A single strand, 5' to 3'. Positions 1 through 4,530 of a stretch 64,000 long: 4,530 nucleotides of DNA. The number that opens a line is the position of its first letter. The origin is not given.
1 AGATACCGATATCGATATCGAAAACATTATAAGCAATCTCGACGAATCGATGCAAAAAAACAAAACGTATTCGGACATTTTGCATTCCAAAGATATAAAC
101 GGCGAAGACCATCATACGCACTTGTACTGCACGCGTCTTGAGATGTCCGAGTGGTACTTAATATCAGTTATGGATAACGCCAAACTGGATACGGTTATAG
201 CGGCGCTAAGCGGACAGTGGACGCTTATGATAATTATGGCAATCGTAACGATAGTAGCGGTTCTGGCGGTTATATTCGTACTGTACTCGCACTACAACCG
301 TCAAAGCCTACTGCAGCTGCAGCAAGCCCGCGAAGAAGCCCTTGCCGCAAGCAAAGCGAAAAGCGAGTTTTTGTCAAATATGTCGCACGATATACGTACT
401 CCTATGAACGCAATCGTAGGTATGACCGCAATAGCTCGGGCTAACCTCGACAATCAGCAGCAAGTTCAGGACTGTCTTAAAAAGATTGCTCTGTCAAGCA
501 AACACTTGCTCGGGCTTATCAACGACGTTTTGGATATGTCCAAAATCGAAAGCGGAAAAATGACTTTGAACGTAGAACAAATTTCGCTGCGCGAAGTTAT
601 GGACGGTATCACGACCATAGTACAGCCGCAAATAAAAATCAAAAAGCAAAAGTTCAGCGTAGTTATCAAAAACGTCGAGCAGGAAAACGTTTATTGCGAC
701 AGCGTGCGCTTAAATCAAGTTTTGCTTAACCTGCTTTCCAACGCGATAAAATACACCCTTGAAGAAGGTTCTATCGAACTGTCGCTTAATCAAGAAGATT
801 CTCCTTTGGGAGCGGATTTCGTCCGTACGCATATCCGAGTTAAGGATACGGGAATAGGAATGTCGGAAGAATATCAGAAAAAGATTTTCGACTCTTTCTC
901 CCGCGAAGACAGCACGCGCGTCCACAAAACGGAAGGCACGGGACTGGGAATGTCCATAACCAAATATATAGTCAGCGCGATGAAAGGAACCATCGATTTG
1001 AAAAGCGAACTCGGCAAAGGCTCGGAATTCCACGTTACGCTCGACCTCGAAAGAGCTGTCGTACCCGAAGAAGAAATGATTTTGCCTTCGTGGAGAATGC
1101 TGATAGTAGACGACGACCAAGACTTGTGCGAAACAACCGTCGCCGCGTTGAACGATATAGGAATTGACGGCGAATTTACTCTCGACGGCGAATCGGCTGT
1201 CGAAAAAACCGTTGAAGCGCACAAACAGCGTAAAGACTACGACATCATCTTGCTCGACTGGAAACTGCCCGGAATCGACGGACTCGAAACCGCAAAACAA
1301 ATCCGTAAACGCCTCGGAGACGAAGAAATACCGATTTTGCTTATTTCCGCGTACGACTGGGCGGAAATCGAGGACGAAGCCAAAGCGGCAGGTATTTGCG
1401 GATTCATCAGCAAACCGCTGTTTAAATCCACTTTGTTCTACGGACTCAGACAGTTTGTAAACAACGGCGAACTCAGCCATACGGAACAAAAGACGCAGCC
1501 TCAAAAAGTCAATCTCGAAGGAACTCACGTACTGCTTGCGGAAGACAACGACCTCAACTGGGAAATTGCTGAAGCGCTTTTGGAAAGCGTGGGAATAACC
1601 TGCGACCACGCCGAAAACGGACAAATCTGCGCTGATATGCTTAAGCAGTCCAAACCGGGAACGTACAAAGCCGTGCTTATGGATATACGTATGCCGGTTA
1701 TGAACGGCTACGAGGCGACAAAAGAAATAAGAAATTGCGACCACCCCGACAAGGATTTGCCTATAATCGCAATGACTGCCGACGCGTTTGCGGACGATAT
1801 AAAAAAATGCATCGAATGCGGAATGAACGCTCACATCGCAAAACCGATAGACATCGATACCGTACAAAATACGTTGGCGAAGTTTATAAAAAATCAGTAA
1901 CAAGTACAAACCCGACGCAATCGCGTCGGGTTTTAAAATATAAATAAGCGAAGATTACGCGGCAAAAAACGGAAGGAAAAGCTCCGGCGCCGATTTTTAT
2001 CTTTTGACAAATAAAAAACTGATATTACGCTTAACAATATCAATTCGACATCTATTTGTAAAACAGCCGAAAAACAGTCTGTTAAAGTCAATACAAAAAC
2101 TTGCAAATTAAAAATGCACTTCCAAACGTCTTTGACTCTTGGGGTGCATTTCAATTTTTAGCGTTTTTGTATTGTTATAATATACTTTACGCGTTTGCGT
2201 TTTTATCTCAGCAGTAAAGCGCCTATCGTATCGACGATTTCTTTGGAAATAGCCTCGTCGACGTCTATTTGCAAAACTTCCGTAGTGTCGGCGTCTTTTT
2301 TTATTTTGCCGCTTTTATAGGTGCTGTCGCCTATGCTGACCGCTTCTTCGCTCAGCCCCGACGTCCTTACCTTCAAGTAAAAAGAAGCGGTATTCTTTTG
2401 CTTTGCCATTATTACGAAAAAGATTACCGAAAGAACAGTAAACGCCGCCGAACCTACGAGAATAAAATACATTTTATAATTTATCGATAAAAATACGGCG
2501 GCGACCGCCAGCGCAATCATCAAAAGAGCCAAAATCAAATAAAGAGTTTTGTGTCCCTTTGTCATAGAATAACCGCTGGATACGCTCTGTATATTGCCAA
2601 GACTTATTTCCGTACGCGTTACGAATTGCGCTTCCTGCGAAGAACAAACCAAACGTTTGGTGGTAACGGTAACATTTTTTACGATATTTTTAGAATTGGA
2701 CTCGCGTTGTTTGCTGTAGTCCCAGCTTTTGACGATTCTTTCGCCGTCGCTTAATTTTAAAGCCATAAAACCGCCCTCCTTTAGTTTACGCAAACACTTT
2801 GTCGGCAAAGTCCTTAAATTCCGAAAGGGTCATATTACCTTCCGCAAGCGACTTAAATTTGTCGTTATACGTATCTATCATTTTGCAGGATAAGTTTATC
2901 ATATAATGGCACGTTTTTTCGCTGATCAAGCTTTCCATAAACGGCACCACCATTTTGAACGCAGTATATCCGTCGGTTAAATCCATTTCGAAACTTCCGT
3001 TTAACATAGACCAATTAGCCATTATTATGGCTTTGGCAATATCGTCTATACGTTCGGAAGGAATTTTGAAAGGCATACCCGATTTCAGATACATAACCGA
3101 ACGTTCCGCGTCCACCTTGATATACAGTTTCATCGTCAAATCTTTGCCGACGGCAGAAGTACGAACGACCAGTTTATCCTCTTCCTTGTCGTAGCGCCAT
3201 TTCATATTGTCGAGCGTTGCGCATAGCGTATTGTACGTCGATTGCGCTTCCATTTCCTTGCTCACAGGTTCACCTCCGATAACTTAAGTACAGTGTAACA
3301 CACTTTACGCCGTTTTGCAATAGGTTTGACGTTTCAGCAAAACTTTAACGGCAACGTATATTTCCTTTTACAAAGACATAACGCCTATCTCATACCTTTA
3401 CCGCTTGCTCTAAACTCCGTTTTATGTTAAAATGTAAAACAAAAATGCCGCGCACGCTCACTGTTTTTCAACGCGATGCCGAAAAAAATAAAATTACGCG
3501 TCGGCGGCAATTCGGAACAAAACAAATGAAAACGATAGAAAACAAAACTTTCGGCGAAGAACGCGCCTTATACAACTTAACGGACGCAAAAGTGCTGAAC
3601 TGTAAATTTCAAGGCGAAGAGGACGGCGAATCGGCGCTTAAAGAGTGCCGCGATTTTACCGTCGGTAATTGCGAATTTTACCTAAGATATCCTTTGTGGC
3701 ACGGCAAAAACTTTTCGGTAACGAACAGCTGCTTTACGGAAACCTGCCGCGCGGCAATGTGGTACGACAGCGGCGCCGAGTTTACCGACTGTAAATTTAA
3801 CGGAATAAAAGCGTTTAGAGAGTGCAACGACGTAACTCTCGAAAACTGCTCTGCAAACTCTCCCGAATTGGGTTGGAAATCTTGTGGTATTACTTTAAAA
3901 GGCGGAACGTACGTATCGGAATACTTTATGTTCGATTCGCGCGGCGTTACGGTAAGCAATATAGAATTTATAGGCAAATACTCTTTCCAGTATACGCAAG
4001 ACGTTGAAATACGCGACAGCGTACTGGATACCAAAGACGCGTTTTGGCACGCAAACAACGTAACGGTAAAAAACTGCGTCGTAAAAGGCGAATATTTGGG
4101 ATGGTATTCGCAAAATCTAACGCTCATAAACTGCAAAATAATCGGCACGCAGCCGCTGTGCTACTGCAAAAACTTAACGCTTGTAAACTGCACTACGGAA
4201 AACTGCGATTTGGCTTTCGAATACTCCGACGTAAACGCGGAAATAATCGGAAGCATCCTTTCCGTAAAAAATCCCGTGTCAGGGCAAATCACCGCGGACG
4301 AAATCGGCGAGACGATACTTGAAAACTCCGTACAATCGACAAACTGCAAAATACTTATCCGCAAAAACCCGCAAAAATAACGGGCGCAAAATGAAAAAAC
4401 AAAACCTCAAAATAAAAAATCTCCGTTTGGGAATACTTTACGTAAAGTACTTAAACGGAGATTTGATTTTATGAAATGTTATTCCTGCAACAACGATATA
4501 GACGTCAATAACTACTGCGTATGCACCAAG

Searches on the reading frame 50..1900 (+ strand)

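Call 71: search_protein_families(library=pfam, proteins=[window:50-1900:+], max_evalue=0.00001)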
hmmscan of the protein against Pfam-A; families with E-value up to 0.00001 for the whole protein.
window:50-1900:+ (616 aa): 3 families
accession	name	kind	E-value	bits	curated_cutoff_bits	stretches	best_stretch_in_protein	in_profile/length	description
PF00072.30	Response_reg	-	1.4e-42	144.8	30.2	2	494-608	1-109/111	Response regulator receiver domain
PF02518.31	HATPase_c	-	7.7e-28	97.6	26.4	1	217-334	2-110/111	Histidine kinase-, DNA gyrase B-, and HSP90-like ATPase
PF00512.31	HisKA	-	3.5e-18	65.8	26.9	1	103-169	1-66/66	His Kinase A (phospho-acceptor) domain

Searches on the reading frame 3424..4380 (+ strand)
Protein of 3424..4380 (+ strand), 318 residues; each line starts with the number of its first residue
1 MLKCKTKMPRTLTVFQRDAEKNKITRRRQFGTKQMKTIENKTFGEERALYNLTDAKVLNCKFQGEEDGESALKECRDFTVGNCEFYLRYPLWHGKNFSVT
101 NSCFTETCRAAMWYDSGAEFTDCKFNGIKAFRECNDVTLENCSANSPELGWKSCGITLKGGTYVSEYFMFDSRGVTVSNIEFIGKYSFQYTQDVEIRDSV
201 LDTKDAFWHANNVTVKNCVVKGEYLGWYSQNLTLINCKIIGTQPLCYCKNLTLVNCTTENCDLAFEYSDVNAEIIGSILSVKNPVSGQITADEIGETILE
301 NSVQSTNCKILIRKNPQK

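Call 71: search_protein_families(library=pfam, proteins=[window:3424-4380:+], max_evalue=0.00001)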
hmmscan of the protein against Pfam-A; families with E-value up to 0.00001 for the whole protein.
window:3424-4380:+ (318 aa): 2 families
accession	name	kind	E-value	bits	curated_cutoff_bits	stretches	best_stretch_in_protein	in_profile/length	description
PF12541.14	DUF3737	-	1.9e-110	368.9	23.9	1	36-310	1-274/275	Protein of unknown function (DUF3737)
PF13229.12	Beta_helix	-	5.3e-07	29.8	25.9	0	53-161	32-147/158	Right handed beta helix region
